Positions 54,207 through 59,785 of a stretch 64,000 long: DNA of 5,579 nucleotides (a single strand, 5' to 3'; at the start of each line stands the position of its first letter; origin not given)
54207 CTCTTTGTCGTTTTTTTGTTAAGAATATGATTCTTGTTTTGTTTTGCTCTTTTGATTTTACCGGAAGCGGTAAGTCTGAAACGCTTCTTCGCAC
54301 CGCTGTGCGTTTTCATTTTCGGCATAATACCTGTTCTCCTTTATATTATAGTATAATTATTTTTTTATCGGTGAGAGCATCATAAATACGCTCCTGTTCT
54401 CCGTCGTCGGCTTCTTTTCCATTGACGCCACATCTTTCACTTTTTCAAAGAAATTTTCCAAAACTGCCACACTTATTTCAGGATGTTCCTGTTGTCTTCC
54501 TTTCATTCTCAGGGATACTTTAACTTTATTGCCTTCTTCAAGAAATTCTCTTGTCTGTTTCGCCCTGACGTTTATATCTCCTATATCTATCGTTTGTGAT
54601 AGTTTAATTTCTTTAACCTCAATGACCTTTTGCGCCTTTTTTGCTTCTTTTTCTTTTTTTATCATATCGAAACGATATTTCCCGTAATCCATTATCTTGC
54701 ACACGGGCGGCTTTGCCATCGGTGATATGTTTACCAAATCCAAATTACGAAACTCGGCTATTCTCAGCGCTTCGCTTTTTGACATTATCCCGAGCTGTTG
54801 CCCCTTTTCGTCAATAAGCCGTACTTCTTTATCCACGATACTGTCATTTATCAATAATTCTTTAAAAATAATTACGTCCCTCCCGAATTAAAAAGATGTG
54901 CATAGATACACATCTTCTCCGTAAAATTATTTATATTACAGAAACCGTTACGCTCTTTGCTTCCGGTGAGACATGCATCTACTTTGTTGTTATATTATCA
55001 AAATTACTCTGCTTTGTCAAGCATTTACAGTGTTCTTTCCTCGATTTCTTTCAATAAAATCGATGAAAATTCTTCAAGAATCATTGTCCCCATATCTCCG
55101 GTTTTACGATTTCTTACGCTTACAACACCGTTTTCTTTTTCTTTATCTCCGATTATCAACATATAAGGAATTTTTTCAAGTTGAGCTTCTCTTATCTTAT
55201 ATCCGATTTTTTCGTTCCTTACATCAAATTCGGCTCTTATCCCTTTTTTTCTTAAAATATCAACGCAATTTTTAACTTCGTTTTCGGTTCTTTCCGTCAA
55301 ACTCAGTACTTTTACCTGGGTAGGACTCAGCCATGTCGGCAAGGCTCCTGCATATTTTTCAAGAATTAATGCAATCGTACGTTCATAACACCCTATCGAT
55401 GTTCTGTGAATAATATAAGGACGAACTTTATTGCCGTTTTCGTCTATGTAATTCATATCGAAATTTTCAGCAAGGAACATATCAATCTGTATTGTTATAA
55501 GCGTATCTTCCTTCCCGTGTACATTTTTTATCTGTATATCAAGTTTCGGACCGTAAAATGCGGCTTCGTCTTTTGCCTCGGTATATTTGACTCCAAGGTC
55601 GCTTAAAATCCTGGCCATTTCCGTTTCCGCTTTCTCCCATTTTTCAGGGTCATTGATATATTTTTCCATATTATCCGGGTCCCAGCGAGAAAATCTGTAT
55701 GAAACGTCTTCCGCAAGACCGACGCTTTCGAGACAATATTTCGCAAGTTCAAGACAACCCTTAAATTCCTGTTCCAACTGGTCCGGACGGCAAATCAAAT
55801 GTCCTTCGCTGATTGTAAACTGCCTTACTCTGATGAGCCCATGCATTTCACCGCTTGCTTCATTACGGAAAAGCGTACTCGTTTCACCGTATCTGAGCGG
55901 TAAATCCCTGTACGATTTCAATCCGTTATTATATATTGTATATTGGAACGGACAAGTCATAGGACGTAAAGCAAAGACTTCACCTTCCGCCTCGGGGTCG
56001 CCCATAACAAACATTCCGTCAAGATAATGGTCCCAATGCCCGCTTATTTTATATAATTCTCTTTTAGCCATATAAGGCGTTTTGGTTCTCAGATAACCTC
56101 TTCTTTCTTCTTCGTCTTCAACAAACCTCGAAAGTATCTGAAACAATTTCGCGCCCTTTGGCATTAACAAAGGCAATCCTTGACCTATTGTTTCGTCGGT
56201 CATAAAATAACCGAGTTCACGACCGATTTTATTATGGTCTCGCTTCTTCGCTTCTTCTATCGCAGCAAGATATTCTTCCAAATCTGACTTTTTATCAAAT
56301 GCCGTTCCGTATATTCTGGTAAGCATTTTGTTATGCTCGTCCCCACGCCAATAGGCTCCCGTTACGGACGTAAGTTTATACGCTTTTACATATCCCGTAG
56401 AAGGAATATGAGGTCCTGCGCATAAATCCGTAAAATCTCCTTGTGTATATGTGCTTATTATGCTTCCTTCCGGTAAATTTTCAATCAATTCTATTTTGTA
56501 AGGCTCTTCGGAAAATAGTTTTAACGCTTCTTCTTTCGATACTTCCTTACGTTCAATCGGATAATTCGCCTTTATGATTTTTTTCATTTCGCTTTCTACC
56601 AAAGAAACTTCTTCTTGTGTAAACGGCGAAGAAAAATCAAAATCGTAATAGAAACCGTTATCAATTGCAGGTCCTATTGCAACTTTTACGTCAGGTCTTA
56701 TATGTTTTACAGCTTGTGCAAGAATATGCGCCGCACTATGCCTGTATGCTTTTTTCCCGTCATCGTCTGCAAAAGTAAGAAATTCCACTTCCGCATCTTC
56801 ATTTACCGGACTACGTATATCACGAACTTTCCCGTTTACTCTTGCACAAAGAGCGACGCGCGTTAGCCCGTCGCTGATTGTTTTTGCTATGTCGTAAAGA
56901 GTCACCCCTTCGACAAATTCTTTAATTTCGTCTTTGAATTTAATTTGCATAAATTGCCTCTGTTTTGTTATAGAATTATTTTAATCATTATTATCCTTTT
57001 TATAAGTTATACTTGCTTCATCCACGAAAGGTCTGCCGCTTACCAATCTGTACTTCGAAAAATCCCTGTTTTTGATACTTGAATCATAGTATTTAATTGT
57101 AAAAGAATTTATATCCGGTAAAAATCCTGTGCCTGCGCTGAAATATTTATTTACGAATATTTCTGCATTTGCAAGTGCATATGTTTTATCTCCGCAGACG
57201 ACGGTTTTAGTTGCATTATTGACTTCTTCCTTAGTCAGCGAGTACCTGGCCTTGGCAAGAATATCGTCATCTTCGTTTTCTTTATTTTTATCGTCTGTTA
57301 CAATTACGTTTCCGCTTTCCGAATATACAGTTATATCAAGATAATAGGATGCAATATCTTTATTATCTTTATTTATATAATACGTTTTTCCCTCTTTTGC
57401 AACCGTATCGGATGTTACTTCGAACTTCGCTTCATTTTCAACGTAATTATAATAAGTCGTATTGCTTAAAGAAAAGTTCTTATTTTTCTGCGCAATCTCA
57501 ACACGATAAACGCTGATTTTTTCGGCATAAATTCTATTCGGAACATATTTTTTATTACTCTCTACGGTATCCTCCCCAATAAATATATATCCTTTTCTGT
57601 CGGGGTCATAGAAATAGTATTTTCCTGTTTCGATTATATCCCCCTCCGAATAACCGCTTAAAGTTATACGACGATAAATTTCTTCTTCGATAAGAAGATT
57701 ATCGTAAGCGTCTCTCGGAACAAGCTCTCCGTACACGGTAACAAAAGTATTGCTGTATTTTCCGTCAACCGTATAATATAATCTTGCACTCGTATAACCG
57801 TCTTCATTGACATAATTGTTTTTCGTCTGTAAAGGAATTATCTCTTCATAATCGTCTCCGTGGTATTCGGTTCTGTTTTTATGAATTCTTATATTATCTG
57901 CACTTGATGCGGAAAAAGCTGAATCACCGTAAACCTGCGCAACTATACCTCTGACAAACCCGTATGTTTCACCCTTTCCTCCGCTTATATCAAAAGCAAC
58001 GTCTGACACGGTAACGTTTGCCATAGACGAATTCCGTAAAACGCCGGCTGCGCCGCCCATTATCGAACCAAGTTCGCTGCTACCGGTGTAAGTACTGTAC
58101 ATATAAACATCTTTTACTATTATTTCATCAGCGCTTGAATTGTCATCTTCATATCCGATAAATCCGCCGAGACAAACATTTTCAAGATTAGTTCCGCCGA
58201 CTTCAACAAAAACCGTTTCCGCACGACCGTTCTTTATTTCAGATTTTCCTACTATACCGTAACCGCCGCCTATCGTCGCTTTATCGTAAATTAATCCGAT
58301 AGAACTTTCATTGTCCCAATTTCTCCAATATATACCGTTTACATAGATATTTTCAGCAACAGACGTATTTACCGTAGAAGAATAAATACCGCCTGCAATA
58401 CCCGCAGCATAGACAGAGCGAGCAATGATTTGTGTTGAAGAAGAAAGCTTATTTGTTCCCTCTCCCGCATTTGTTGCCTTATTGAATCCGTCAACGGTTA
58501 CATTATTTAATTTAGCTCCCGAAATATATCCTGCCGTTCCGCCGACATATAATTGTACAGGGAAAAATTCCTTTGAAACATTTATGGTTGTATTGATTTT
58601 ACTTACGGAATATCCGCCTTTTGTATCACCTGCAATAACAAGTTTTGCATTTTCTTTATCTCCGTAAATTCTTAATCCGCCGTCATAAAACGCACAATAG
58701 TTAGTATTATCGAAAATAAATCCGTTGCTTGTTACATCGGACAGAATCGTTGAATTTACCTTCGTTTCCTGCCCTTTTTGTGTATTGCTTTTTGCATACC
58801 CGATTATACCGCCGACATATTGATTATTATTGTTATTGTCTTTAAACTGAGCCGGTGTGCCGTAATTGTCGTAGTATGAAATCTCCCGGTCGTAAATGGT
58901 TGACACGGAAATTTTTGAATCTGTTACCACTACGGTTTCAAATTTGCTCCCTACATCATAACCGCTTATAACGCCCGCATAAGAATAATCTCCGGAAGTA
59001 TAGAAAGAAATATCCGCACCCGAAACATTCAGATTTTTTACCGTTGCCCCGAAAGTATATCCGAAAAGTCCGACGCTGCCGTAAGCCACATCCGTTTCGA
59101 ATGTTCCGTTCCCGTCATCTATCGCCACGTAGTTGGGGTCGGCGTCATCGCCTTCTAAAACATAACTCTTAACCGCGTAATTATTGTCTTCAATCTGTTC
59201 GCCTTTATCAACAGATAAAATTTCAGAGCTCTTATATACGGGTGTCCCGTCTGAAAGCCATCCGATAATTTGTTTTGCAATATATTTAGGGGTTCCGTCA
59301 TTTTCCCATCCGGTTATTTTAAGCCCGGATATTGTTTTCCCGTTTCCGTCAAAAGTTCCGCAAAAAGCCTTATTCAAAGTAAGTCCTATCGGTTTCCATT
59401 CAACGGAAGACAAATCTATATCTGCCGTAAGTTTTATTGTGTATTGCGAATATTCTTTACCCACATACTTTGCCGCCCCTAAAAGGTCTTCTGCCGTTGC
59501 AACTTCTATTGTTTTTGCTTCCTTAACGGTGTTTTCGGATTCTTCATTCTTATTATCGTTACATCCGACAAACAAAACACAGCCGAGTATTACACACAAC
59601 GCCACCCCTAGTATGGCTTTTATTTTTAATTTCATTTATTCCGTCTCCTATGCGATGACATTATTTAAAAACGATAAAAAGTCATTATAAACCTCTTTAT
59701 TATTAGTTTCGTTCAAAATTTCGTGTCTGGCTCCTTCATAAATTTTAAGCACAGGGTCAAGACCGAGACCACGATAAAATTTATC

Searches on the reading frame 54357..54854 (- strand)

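Call 8: search_protein_families(library=pfam, proteins=[window:54357-54854:-], max_evalue=0.001)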
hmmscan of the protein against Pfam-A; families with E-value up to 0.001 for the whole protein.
window:54357-54854:- (165 aa): 2 families
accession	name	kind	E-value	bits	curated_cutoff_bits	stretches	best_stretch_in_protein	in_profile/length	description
PF05198.21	IF3_N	-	3.6e-32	110.8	26.9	1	2-71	1-70/70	Translation initiation factor IF-3, N-terminal domain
PF00707.27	IF3_C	-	9.6e-30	102.8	34.8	1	78-162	1-85/86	Translation initiation factor IF-3, C-terminal domain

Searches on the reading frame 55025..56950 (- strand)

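Call 8: search_protein_families(library=pfam, proteins=[window:55025-56950:-], max_evalue=0.001)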
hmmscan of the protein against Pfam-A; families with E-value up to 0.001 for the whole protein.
window:55025-56950:- (641 aa): 4 families
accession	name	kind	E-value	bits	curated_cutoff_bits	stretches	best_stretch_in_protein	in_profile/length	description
PF00587.30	tRNA-synt_2b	-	1.7e-38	132.9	29.3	1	323-533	8-179/179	tRNA synthetase class II core domain (G, H, P, S and T)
PF03129.25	HGTP_anticodon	-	9.3e-23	80.6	21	1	545-634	1-93/94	Anticodon binding domain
PF07973.19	tRNA_SAD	-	1.4e-14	54.2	24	1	165-214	1-44/44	Threonyl and Alanyl tRNA synthetase second additional domain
PF02824.27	TGS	-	1.1e-06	29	22.2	1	9-59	10-60/60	TGS domain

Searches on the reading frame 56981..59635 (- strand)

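Call 10: search_protein_families(library=pfam, proteins=[window:56981-59635:-], max_evalue=0.001)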
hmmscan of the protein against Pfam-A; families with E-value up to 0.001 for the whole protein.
window:56981-59635:- (884 aa): 0 families

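Call 29: search_protein_families(library=pfam, proteins=[window:56981-59635:-], max_evalue=1)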
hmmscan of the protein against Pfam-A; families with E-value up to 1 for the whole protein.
window:56981-59635:- (884 aa): 2 families
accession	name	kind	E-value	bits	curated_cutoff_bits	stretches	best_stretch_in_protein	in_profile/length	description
PF00397.32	WW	-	0.48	11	26.9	0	747-758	11-23/31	WW domain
PF07581.17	Glug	-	0.77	10.8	20.5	0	270-281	1-12/28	The GLUG motif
